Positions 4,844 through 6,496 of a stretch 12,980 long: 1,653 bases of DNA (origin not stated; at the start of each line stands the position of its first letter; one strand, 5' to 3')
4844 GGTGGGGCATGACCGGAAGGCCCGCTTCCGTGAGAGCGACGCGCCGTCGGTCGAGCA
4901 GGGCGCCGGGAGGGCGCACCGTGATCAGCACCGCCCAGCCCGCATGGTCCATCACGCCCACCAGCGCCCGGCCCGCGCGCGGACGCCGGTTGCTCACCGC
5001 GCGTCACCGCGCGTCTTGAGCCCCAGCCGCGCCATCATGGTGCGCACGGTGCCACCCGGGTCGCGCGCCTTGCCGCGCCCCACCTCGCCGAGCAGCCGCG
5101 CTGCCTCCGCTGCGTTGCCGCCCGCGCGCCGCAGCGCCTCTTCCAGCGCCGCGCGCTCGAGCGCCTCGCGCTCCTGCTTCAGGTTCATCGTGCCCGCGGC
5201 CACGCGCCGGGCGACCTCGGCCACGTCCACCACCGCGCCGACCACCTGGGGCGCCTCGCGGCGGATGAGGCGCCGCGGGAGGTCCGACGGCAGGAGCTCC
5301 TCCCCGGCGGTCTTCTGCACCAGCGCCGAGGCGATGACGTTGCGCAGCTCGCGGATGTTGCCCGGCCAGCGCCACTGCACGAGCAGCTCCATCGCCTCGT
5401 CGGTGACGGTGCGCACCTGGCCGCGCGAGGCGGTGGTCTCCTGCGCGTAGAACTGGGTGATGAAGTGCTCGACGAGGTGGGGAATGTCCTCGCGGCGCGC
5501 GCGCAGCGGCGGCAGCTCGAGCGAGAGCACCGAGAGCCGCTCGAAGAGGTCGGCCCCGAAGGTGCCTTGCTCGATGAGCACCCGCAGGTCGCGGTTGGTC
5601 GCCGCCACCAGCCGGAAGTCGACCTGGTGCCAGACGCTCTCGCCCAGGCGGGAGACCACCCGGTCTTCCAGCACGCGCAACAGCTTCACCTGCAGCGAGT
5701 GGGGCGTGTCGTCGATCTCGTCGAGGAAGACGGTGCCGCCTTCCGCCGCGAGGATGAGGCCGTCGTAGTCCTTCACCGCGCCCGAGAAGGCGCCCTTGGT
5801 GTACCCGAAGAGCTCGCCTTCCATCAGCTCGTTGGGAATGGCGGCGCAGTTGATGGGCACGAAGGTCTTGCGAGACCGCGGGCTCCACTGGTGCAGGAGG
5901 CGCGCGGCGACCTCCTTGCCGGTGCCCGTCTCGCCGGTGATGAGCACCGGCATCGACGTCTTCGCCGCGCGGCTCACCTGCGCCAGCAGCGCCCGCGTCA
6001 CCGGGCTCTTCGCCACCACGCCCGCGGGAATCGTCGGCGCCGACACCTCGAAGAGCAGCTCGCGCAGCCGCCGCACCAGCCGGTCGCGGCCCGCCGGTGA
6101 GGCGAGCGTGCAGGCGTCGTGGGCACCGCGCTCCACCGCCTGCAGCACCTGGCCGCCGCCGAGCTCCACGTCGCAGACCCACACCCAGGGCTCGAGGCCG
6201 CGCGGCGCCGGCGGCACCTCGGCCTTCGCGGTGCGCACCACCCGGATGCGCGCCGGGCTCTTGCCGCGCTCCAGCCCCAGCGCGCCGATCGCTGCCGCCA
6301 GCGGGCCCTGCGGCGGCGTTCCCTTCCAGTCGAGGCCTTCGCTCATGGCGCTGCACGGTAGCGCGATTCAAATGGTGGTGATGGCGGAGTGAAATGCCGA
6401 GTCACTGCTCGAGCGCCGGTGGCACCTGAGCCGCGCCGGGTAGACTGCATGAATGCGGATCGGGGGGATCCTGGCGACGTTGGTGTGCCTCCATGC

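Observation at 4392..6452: Divergent sigma-54 activator module: an EBP without a canonical receiver, a coupled 201-aa orphan protein, and a near-leaderless -24/-12 element in front of the giant surface-protein gene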

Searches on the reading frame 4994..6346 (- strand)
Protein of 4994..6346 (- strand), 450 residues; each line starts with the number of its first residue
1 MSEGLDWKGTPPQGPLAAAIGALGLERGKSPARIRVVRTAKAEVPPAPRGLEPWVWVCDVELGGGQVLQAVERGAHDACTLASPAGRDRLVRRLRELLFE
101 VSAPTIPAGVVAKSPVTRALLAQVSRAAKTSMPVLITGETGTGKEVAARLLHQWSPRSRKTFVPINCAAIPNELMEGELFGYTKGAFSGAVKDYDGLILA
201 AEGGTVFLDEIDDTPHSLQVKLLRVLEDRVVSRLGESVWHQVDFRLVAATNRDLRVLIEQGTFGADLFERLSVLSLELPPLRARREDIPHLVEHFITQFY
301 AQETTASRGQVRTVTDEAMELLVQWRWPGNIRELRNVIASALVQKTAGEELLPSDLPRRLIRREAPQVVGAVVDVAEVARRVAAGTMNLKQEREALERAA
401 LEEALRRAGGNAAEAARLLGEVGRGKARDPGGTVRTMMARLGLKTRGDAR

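Call 8: search_protein_families(library=pfam, proteins=[window:4994-6346:-], max_evalue=0.01)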
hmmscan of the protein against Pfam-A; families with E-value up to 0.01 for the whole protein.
window:4994-6346:- (450 aa): 10 families
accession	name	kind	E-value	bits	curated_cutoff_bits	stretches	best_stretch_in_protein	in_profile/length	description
PF00158.32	Sigma54_activat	-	5.1e-61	205.7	20.2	1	111-276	2-167/168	Sigma-54 interaction domain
PF14532.12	Sigma54_activ_2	-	8.9e-22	78.3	25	1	111-281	1-138/138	Sigma-54 interaction domain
PF25601.1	AAA_lid_14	-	3.3e-21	75.4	27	1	282-365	1-79/87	AAA+ ATPase lid domain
PF07728.20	AAA_5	-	1.2e-08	35.5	22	1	133-252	1-123/139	AAA domain (dynein-related subfamily)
PF02954.25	HTH_8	-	4e-05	23.7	22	1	393-420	2-29/42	Bacterial regulatory protein, Fis family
PF07724.20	AAA_2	-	5.7e-05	23.7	27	1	134-245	6-115/166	AAA domain (Cdc48 subfamily)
PF01078.27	Mg_chelatase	-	0.00018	21.4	20.3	0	190-251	94-157/207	Magnesium chelatase, subunit ChlI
PF13401.12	AAA_22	-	0.0029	18.3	27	0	131-168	5-42/130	AAA domain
PF00493.29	MCM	-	0.0032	17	23.3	0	98-232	18-151/224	MCM P-loop domain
PF13191.12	AAA_16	-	0.0042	18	32.6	0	115-170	7-63/167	AAA ATPase domain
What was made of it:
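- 4994..6346 (-): Sigma-54 enhancer-binding protein (450 aa). Pfam finds Sigma54_activat (E 5e-61), AAA_lid_14 and HTH_8 (call 8).
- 5087..5170 (-): Fis-type HTH (aa 393-420). PF02954, E 4e-5, 23.7 bits against a cut-off of 22 (call 8).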

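Call 9: search_protein_families(library=ncbifam, proteins=[window:4994-6346:-], max_evalue=0.01)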
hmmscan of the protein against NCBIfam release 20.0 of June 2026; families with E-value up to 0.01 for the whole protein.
window:4994-6346:- (450 aa): 28 families (the best 25 are shown)
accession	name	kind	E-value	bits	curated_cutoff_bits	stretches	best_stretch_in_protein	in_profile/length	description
NF038308.1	RNA_repair_RtcR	equivalog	5.7e-85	286.2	650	1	108-445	180-524/530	RNA repair transcriptional activator RtcR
NF041552.1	TF_PrdR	equivalog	7.2e-85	285.4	795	1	110-419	269-562/577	sigma-54 dependent transcriptional regulator PrdR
TIGR02915.1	PEP_resp_reg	equivalog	7.6e-85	285.4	502.6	1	100-420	131-429/445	PEP-CTERM-box response regulator transcription factor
TIGR01818.1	ntrC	equivalog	1.1e-83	281.5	558.6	1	108-420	134-450/463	nitrogen regulation protein NR(I)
NF003451.0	PRK05022.1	equivalog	4.1e-82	276.5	476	1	109-420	191-495/512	nitric oxide reductase transcriptional regulator NorR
NF008469.0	PRK11361.1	equivalog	4.8e-81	272.8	714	1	102-421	137-442/461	acetoacetate metabolism transcriptional regulator AtoC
TIGR01817.1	nifA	equivalog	2.4e-80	270.8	528.85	1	107-423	195-517/534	nif-specific transcriptional activator NifA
TIGR02974.1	phageshock_pspF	equivalog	1.7e-73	247.7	443.55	1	112-420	3-323/336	phage shock protein operon transcriptional activator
TIGR02329.1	propionate_PrpR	equivalog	4.2e-73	246.8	499.2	1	109-420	213-514/526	propionate catabolism operon regulatory protein PrpR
NF011695.0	PRK15115.1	equivalog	5.1e-72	243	763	1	81-420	105-423/445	two-component system response regulator GlrR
NF051870.1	NAssimRespRegNtrX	equivalog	1.5e-70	238.4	600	1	107-420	138-437/452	nitrogen assimilation response regulator NtrX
NF007689.0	PRK10365.1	equivalog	4e-70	236.8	760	1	108-420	139-429/441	sigma-54-dependent response regulator transcription factor ZraR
NF050807.1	TransRegFlbDCaul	equivalog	8.1e-70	235.9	750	1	110-420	120-425/454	sigma-54-dependent transcriptional regulator FlbD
NF011953.0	PRK15424.1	equivalog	9.4e-70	235.7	703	1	111-420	222-521/538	propionate catabolism operon regulatory protein PrpR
NF008176.1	PRK10923.1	equivalog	3.2e-69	233.7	620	1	108-421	138-454/469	nitrogen regulation protein NR(I)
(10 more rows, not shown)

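Call 16: search_solved_structures(query=window:4994-6346:-, max_evalue=0.001, show_alignments=2)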
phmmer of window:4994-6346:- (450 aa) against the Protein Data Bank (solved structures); distinct sequences matched with E-value up to 0.001: 41.
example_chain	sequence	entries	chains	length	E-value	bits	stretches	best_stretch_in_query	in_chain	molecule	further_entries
1ojl_A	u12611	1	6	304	1.3e-64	222.2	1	110-420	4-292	TRANSCRIPTIONAL REGULATORY PROTEIN ZRAR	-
9qq6_C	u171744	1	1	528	1.4e-61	212.2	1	110-424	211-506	Nif-specific regulatory protein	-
4ly6_A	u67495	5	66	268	9.8e-61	209.4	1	111-343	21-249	Transcriptional regulator (NtrC family)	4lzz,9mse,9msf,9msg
1ny6_A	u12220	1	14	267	1.1e-60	209.3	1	111-343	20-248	transcriptional regulator (NtrC family)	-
1ny5_A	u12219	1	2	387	1.5e-60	208.8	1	108-343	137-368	transcriptional regulator (NtrC family)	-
4l4u_A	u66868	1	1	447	2.9e-60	207.8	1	108-343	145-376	Transcriptional regulator (NtrC family)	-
3m0e_A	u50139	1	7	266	7.6e-60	206.4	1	111-343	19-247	Transcriptional regulator (NtrC family)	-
5exx_A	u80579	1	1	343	1.7e-58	202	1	111-417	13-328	Transcriptional regulator FleQ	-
6jdi_A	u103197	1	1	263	2.7e-58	201.3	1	119-346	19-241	Nitrogen assimilation regulatory protein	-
8p53_C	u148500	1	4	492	4.8e-58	200.5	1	111-417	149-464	Transcriptional regulator FleQ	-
5exp_A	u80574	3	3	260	9.7e-58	199.5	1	111-346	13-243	Transcriptional regulator FleQ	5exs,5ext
6j7e_A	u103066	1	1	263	1.3e-57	199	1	119-346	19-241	Nitrogen assimilation regulatory protein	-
7ejw_C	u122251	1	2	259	1.3e-57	199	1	119-346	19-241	Transcriptional regulator FleQ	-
8pb9_D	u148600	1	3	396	2.3e-57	198.2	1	111-345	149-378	Transcriptional regulator FleQ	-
6jdl_A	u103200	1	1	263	3.5e-57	197.7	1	119-346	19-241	Nitrogen assimilation regulatory protein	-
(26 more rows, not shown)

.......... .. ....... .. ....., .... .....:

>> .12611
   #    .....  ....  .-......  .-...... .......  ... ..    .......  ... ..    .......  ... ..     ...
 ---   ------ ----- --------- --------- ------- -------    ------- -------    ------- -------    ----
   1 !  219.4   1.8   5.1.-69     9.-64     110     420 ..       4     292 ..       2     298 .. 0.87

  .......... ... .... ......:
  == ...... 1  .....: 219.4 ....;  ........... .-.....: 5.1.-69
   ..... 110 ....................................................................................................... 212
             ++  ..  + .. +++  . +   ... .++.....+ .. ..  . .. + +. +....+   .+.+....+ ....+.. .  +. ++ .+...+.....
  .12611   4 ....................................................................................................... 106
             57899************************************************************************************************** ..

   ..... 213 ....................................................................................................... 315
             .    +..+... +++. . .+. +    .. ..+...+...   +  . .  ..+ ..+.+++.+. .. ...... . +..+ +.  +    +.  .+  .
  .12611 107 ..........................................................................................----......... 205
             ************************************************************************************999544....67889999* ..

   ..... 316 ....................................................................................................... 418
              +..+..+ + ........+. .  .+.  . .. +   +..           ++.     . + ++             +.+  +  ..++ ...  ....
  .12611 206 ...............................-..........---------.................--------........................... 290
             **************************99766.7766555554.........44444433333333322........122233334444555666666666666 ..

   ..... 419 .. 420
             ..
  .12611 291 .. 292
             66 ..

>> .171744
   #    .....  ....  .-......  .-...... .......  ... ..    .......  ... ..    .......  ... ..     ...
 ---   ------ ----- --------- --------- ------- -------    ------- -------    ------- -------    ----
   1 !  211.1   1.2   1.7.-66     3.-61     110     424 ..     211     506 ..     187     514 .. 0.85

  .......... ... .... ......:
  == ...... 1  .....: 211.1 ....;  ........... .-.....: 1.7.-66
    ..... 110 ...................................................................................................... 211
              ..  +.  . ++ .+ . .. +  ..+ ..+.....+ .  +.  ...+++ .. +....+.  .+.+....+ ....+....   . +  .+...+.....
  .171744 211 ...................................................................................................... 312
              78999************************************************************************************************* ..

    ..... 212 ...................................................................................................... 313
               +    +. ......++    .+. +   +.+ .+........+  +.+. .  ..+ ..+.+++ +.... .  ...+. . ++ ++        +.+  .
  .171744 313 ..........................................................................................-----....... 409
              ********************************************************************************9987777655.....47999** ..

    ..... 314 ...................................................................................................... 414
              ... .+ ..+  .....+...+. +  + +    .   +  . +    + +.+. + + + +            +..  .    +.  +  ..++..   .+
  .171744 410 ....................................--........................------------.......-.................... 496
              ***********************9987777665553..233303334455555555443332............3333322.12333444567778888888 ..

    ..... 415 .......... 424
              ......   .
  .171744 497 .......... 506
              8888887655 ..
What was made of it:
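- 4994..6346 (-): PDB sequence hits include ZraR, NifA, NtrC1 and FleQ (call 16).
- Closest known: NtrC/DctD/NtrC1-type response-regulator EBPs. Same: Some PDB sequence alignments extend back to residues 67-93 (call 16).
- Closest known: EBPs and regulators with atypical, non-phosphorylated receiver domains. Same: The FleQ AAA+ domain is a strong sequence hit (call 16).
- EBP domains: calls 8, 9, 16.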

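Call 64: find_homologous_proteins(query=window:4994-6346:-, max_evalue=1e-60)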
Query window:4994-6346:- (450 aa): 2993 proteins with E <= 1e-60 among 8000 candidates; the best 120 are listed.
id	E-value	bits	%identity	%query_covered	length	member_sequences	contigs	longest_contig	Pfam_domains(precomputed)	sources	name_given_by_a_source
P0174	3.3e-289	977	100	100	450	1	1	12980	PF00158.33,PF25601.2,PF14532.13,PF07728.21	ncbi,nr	ncbi:MAG: sigma 54-interacting transcriptional regulator [Myxococcaceae bacterium]|nr:sigma 54-inter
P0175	5.5e-176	604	65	98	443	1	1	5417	PF00158.33,PF25601.2,PF14532.13,PF07728.21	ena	-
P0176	2.0e-175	602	65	98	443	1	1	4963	PF00158.33,PF25601.2,PF14532.13,PF07728.21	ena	-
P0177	8.3e-175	600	65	98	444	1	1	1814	PF00158.33,PF25601.2,PF02954.26,PF14532.13,PF07728.21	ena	-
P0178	1.4e-174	599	66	97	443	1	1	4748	PF00158.33,PF07724.21,PF25601.2,PF14532.13,PF07728.21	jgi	jgi:transcriptional regulator with PAS, ATPase and Fis domain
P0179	1.7e-173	596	66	98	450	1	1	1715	PF00158.33,PF25601.2,PF14532.13,PF07728.21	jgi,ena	-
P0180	7.7e-172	590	64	98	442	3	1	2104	PF00158.33,PF25601.2,PF14532.13,PF07728.21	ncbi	-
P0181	1.2e-171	590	64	98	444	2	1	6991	PF00158.33,PF25601.2,PF02954.26,PF14532.13,PF07728.21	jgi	jgi:transcriptional regulator with PAS, ATPase and Fis domain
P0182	5.8e-171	587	64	98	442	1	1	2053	PF00158.33,PF07724.21,PF25601.2,PF14532.13,PF07728.21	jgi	jgi:DNA-binding NtrC family response regulator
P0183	7.3e-171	587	65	98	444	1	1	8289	PF00158.33,PF25601.2,PF14532.13,PF07728.21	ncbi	-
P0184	2.2e-170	586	64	98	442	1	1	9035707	PF00158.33,PF25601.2,PF14532.13,PF07728.21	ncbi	ncbi:MAG: sigma-54 dependent transcriptional regulator [Myxococcaceae bacterium]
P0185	2.5e-167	575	64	98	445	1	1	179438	PF00158.33,PF25601.2,PF02954.26,PF14532.13,PF07728.21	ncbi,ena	-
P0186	3.7e-163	562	63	98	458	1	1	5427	PF00158.33,PF25601.2,PF14532.13,PF07728.21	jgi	jgi:transcriptional regulator with GAF, ATPase, and Fis domain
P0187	1.2e-159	550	63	98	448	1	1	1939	PF00158.33,PF25601.2,PF14532.13,PF07728.21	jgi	jgi:transcriptional regulator with PAS, ATPase and Fis domain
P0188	2.8e-159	549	59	98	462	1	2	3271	PF00158.33,PF07724.21,PF25601.2,PF14532.13,PF07728.21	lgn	-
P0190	1.6e-157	543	62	98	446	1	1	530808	PF00158.33,PF25601.2,PF02954.26,PF14532.13,PF07728.21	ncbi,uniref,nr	ncbi:sigma-54-dependent Fis family transcriptional regulator [Aggregicoccus sp. 17bor-14]|uniref:sig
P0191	3.6e-157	542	60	98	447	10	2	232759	PF00158.33,PF07724.21,PF25601.2,PF02954.26,PF14532.13,PF07728.21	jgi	jgi:DNA-binding NtrC family response regulator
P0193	1.4e-156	540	61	95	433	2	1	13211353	PF00158.33,PF07724.21,PF25601.2,PF02954.26,PF14532.13,PF07728.21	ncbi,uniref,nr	ncbi:sigma-54-dependent Fis family transcriptional regulator [Pyxidicoccus parkwayensis]|uniref:Sigm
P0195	4.2e-155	535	60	98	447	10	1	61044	PF00158.33,PF07724.21,PF25601.2,PF14532.13,PF07728.21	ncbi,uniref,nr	ncbi:sigma 54-interacting transcriptional regulator [Corallococcus carmarthensis]|uniref:sigma 54-in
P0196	1.2e-153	530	63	92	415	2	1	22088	PF00158.33,PF07724.21,PF25601.2,PF02954.26,PF14532.13,PF07728.21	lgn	-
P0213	4.8e-150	519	61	98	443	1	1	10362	PF00158.33,PF07724.21,PF25601.2,PF02954.26,PF14532.13,PF07728.21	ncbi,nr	ncbi:MAG: sigma 54-interacting transcriptional regulator [Archangium sp.]|nr:sigma 54-interacting tr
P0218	4.6e-149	515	58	98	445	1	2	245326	PF00158.33,PF25601.2,PF02954.26,PF14532.13,PF07728.21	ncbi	-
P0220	7.3e-149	515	58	98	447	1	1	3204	PF00158.33,PF25601.2,PF02954.26,PF14532.13,PF07728.21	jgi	jgi:DNA-binding NtrC family response regulator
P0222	1.3e-148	514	57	98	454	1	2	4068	PF00158.33,PF25601.2,PF02954.26,PF14532.13,PF07728.21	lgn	-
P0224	1.8e-148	513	57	98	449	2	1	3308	PF00158.33,PF25601.2,PF02954.26,PF14532.13,PF07728.21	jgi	jgi:DNA-binding NtrC family response regulator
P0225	3.8e-148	512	57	98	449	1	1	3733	PF00158.33,PF25601.2,PF02954.26,PF14532.13,PF07728.21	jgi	jgi:DNA-binding NtrC family response regulator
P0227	4.5e-148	512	58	98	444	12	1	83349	PF00158.33,PF25601.2,PF02954.26,PF14532.13,PF07728.21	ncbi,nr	ncbi:MAG: sigma 54-interacting transcriptional regulator [Myxococcales bacterium]|nr:sigma 54-intera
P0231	8.2e-148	511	57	98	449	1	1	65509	PF00158.33,PF25601.2,PF02954.26,PF14532.13,PF07728.21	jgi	jgi:DNA-binding NtrC family response regulator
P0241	1.5e-146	507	57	98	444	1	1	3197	PF00158.33,PF25601.2,PF02954.26,PF14532.13,PF07728.21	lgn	-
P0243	4.6e-146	505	57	98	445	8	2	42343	PF00158.33,PF25601.2,PF02954.26,PF14532.13,PF07728.21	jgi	-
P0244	8.3e-146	505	56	98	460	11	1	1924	PF00158.33,PF25601.2,PF02954.26,PF14532.13,PF07728.21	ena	-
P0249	2.9e-145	503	56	97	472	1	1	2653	PF00158.33,PF25601.2,PF02954.26,PF14532.13,PF07728.21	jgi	jgi:DNA-binding NtrC family response regulator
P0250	2.9e-145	503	57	98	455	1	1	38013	PF00158.33,PF25601.2,PF02954.26,PF14532.13,PF07728.21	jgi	jgi:DNA-binding NtrC family response regulator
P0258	5.9e-145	502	56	98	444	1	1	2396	PF00158.33,PF25601.2,PF02954.26,PF14532.13,PF07728.21,PF01078.28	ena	-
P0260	6.9e-145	502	57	98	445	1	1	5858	PF00158.33,PF25601.2,PF02954.26,PF14532.13,PF07728.21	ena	-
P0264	1.0e-144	501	57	98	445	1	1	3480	PF00158.33,PF25601.2,PF02954.26,PF14532.13,PF07728.21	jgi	jgi:DNA-binding NtrC family response regulator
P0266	1.0e-144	501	56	98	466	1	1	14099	PF00158.33,PF25601.2,PF02954.26,PF14532.13,PF07728.21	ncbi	ncbi:MAG: sigma-54 dependent transcriptional regulator [Myxococcota bacterium]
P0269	2.3e-144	500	59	94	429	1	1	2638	PF00158.33,PF25601.2,PF02954.26,PF14532.13,PF07728.21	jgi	jgi:transcriptional regulator with PAS, ATPase and Fis domain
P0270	2.4e-144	500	57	98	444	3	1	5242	PF00158.33,PF25601.2,PF02954.26,PF14532.13,PF07728.21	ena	-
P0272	2.8e-144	500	57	98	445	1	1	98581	PF00158.33,PF25601.2,PF02954.26,PF14532.13,PF07728.21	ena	-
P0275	5.5e-144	499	56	98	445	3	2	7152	PF00158.33,PF25601.2,PF02954.26,PF14532.13,PF07728.21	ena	-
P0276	6.0e-144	498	60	90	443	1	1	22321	PF00158.33,PF25601.2,PF02954.26,PF14532.13,PF07728.21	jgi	jgi:DNA-binding NtrC family response regulator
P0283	1.2e-143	497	58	98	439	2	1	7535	PF00158.33,PF25601.2,PF02954.26,PF14532.13,PF07728.21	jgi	jgi:transcriptional regulator with GAF, ATPase, and Fis domain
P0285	1.7e-143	497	55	99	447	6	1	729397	PF00158.33,PF25601.2,PF02954.26,PF14532.13,PF07728.21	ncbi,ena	-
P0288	2.4e-143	496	55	97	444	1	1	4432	PF00158.33,PF25601.2,PF02954.26,PF14532.13,PF07728.21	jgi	jgi:DNA-binding NtrC family response regulator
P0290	2.7e-143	496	56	97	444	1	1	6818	PF00158.33,PF25601.2,PF02954.26,PF14532.13,PF07728.21,PF01078.28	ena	-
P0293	3.0e-143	496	58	92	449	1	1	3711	PF00158.33,PF07724.21,PF25601.2,PF02954.26,PF14532.13,PF07728.21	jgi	jgi:transcriptional regulator with PAS, ATPase and Fis domain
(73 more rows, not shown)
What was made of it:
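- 4994..6346 (-): More than 100 full-length orthologues at 55-66% identity exist in Myxococcota (call 64).
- The subfamily is large and includes cultured Pyxidicoccus, Corallococcus and Aggregicoccus (call 64).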

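Call 66: find_encoding_contigs(protein=P0184, flank=8000, max_places=1)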
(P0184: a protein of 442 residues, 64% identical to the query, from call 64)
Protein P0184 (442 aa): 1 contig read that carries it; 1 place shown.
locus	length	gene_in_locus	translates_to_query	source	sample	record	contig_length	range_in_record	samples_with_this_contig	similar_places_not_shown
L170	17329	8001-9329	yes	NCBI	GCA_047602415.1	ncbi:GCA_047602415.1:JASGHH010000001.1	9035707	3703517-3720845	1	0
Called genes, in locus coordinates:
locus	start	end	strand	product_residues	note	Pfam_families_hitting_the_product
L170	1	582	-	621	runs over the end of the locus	PF01145:Band_7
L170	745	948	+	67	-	-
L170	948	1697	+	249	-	-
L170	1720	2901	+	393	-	PF20325:DUF6620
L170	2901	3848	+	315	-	PF02085:Cytochrom_CIII (faint), PF14522:Cytochrome_C7 (faint)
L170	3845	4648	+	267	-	-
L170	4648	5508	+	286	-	PF13399:LytR_C (weak)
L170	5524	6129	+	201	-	-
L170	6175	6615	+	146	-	-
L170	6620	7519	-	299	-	-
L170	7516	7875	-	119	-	-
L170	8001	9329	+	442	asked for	PF00158:Sigma54_activat, PF14532:Sigma54_activ_2, PF07728:AAA_5, PF25601:AAA_lid_14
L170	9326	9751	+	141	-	-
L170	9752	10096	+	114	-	-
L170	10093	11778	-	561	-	PF00248:Aldo_ket_red, PF13671:AAA_33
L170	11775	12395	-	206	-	-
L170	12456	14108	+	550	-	PF03109:ABC1 (faint), PF00069:Pkinase, PF07714:PK_Tyr_Ser-Thr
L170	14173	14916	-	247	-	PF20245:DUF6600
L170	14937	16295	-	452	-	PF04055:Radical_SAM, PF06969:HemN_C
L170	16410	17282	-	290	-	-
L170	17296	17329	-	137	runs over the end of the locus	PF21619:DUF6855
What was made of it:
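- In L170 an unrelated 141-aa ORF overlaps the EBP stop in a similar way (call 66).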

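Call 67: find_encoding_contigs(protein=P0193, flank=8000, max_places=1)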
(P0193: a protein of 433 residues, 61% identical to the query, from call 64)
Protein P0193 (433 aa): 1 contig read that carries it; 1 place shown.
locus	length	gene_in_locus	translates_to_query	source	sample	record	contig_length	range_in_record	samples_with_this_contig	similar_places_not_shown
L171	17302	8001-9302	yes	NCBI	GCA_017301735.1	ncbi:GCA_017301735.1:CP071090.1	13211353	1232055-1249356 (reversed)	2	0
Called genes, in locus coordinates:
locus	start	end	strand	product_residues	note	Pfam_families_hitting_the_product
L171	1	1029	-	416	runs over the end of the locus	PF02333:Phytase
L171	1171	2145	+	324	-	PF01370:Epimerase, PF04321:RmlD_sub_bind, PF16363:GDP_Man_Dehyd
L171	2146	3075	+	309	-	PF01073:3Beta_HSD, PF01370:Epimerase, PF02719:Polysacc_synt_2 (faint), PF04321:RmlD_sub_bind, PF16363:GDP_Man_Dehyd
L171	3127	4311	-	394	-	PF00266:Aminotran_5, PF01041:DegT_DnrJ_EryC1 (weak)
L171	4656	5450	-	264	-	-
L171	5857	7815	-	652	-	PF01145:Band_7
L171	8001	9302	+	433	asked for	PF00158:Sigma54_activat, PF14532:Sigma54_activ_2, PF07724:AAA_2 (weak), PF07728:AAA_5, PF25601:AAA_lid_14, PF02954:HTH_8 (weak)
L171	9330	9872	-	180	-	-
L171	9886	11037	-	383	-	PF08240:ADH_N, PF00107:ADH_zinc_N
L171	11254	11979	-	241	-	-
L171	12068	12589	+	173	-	PF08719:NADAR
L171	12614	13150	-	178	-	-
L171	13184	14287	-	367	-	PF13439:Glyco_transf_4, PF13579:Glyco_trans_4_4, PF20706:GT4-conflict, PF00534:Glycos_transf_1, PF13692:Glyco_trans_1_4, PF13524:Glyco_trans_1_2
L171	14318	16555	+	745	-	PF00534:Glycos_transf_1, PF13692:Glyco_trans_1_4, PF13524:Glyco_trans_1_2 (faint), PF20706:GT4-conflict (faint), PF00534:Glycos_transf_1, PF13692:Glyco_trans_1_4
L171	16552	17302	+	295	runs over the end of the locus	-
